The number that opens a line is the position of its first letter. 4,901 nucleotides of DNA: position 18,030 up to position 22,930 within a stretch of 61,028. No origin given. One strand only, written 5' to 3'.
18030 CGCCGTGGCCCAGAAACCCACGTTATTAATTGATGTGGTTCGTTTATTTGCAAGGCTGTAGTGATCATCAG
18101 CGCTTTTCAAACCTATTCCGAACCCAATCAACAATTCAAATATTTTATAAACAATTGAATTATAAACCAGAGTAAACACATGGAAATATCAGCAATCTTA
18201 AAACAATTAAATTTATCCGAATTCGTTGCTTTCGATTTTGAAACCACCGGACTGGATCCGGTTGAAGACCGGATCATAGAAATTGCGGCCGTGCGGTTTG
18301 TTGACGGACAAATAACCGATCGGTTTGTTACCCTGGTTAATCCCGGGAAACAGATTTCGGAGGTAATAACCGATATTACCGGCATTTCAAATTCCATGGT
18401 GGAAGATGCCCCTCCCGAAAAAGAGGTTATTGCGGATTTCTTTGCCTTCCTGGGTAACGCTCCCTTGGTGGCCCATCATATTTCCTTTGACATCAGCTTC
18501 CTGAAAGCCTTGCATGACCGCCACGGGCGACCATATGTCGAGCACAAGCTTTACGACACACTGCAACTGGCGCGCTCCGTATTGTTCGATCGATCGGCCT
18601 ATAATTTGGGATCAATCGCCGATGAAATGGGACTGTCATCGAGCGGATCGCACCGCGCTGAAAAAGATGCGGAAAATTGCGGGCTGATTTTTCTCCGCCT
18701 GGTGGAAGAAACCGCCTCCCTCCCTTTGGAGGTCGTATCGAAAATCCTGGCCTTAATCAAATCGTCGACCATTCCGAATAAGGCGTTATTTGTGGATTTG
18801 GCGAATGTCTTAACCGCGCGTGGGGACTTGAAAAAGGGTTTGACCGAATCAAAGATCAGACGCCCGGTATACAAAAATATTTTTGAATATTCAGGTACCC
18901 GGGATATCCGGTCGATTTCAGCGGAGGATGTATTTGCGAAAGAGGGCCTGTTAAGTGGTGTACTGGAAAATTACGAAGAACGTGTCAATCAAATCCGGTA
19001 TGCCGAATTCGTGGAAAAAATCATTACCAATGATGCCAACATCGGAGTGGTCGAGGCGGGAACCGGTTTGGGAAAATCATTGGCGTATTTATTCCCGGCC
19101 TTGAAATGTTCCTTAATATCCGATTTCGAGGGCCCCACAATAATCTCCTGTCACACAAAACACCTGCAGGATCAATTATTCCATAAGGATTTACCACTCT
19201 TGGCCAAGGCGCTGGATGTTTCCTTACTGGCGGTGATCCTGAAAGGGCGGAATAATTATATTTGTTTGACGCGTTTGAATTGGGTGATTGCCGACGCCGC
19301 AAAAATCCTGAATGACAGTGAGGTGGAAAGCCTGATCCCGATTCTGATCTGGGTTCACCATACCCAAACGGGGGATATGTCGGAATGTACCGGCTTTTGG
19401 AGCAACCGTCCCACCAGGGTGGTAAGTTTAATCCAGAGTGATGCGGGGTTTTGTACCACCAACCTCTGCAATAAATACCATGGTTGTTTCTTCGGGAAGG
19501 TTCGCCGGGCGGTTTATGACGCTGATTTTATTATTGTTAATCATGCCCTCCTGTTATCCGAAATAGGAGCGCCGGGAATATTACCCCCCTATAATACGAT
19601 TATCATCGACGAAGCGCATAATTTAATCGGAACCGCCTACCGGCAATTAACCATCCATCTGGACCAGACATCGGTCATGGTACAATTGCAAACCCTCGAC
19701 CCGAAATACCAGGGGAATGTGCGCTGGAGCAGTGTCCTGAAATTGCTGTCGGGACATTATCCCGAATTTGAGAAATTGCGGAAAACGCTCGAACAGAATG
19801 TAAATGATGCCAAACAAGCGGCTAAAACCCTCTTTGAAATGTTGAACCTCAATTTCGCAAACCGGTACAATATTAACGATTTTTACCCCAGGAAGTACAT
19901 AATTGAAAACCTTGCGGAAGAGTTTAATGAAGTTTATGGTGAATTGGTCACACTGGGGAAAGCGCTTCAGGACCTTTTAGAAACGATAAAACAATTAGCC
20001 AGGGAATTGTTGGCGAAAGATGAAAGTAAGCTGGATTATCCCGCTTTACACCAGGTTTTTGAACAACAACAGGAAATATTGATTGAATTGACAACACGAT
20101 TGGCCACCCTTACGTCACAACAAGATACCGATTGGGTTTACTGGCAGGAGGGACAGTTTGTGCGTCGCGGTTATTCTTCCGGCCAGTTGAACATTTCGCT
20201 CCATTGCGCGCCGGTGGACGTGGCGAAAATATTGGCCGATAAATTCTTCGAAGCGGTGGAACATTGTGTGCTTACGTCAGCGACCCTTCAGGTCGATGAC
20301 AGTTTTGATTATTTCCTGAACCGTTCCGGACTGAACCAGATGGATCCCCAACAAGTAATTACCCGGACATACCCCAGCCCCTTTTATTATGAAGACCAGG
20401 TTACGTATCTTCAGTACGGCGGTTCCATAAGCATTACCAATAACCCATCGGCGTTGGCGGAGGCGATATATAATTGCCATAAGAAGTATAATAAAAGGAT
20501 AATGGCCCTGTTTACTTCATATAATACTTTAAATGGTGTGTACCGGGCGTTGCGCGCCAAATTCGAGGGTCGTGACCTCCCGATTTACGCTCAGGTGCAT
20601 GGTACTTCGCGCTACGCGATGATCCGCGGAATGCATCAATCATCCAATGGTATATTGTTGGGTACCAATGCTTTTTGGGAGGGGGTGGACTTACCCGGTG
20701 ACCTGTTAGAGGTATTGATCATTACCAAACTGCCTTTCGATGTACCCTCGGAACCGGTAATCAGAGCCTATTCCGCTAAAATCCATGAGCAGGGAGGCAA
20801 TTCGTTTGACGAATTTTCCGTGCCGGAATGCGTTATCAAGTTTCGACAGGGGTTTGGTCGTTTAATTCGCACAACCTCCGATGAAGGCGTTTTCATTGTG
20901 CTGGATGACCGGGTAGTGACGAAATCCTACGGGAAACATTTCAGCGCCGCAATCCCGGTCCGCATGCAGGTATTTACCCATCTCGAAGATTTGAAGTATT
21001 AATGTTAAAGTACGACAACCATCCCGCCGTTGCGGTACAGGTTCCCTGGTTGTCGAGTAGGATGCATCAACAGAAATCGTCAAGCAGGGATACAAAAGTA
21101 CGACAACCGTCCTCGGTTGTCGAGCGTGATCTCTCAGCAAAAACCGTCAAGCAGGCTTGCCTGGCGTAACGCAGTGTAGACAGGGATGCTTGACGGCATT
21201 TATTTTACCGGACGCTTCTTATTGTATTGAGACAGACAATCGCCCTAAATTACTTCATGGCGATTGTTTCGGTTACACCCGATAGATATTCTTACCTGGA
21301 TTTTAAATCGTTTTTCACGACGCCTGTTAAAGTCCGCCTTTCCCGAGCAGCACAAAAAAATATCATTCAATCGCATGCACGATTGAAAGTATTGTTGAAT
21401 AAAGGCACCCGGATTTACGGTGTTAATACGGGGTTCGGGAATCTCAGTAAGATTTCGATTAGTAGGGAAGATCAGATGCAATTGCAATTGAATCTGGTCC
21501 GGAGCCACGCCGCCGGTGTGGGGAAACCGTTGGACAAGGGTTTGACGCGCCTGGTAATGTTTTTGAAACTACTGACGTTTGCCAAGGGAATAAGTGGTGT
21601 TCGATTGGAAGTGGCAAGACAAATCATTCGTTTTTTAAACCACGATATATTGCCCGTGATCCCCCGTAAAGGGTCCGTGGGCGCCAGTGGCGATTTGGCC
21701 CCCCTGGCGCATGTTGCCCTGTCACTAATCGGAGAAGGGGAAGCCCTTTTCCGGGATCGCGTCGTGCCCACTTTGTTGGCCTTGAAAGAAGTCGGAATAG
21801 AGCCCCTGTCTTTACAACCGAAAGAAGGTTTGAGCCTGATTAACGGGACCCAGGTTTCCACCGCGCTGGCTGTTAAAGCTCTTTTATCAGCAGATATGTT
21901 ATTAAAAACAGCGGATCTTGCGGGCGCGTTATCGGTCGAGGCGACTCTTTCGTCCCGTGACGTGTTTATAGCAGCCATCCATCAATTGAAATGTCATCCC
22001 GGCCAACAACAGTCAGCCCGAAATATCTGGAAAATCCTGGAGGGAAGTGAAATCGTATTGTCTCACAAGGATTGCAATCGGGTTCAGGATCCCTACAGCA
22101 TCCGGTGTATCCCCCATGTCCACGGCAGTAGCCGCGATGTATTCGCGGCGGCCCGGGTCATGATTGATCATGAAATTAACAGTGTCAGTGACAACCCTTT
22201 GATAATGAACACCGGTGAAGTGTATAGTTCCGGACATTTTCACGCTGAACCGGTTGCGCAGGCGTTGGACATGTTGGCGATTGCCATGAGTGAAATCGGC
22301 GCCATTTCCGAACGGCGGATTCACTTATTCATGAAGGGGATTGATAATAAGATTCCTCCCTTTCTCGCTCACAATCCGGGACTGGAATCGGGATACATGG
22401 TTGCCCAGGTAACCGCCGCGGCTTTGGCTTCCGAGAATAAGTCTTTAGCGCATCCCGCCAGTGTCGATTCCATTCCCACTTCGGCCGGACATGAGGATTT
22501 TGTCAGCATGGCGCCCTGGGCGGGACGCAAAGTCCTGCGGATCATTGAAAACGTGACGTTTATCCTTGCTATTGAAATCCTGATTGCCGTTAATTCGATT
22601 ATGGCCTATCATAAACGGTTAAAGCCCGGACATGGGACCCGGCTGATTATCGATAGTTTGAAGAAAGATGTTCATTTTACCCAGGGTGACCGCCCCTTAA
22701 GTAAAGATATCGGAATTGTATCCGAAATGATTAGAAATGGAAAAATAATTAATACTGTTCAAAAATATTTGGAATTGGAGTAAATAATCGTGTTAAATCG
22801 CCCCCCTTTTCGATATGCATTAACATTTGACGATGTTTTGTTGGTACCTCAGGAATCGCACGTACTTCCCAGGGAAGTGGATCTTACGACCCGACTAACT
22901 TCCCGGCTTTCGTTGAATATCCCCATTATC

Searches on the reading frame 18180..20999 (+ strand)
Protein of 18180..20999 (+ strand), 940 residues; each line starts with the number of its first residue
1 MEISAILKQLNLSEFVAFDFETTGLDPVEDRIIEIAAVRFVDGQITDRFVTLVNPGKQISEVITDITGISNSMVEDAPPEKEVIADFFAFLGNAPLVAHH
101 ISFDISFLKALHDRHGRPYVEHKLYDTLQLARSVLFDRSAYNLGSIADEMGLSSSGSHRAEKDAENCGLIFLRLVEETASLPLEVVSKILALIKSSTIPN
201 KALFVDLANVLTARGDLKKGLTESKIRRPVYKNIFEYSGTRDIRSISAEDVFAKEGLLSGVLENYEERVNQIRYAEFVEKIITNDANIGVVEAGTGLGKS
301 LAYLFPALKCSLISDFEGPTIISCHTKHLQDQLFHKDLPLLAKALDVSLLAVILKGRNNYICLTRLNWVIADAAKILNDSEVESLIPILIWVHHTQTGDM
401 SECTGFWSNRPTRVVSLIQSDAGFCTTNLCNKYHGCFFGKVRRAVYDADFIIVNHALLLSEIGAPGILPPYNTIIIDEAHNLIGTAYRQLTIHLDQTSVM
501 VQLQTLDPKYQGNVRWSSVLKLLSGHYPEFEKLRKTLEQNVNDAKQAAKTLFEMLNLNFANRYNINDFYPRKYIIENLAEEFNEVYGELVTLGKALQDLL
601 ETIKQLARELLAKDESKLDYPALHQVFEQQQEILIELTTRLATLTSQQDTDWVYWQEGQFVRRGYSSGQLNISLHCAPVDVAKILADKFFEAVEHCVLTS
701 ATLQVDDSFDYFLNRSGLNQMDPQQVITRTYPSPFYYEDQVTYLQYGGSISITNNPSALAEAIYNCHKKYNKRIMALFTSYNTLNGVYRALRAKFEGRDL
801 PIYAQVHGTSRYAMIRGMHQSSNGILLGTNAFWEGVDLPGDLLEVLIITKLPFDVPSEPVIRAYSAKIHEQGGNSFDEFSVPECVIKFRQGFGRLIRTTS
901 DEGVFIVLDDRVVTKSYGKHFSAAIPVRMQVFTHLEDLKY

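Call 45: search_protein_families(library=pfam, proteins=[window:18180-20999:+], max_evalue=0.00001)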
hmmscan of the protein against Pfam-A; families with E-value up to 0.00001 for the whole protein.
window:18180-20999:+ (940 aa): 4 families
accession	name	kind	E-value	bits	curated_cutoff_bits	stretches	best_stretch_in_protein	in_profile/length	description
PF13307.12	Helicase_C_2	-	9.5e-41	140.1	25.3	1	766-926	4-168/170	Helicase C-terminal domain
PF00929.31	RNase_T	-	8.6e-35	121.1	24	1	16-170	1-163/164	Exonuclease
PF00270.35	DEAD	-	7.6e-08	32.7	26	0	290-350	18-77/167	DEAD/DEAH box helicase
PF13482.12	RNase_H_2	-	7.8e-07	29.6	22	0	18-153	3-116/165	RNase_H superfamily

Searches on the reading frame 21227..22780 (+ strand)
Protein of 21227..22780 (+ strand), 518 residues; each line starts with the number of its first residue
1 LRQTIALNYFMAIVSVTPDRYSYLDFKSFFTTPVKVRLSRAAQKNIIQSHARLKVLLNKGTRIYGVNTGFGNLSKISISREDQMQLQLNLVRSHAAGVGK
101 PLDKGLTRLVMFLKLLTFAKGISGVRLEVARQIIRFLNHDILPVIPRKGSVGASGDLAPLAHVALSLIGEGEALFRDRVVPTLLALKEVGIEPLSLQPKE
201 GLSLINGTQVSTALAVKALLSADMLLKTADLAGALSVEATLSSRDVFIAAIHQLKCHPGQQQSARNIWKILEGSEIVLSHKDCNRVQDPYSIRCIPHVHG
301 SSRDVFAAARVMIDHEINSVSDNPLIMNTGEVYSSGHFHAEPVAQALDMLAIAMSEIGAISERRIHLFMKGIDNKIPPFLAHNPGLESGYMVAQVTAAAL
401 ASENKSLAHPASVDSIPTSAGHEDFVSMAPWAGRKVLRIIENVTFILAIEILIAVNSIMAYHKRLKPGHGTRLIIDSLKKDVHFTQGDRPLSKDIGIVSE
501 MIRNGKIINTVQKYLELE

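Call 45: search_protein_families(library=pfam, proteins=[window:21227-22780:+], max_evalue=0.00001)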
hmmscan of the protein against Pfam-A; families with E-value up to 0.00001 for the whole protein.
window:21227-22780:+ (518 aa): 1 family
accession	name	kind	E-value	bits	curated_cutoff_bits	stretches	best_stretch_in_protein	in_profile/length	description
PF00221.24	Lyase_aromatic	-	2.9e-173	577.3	27.3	1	30-479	10-465/466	Aromatic amino acid lyase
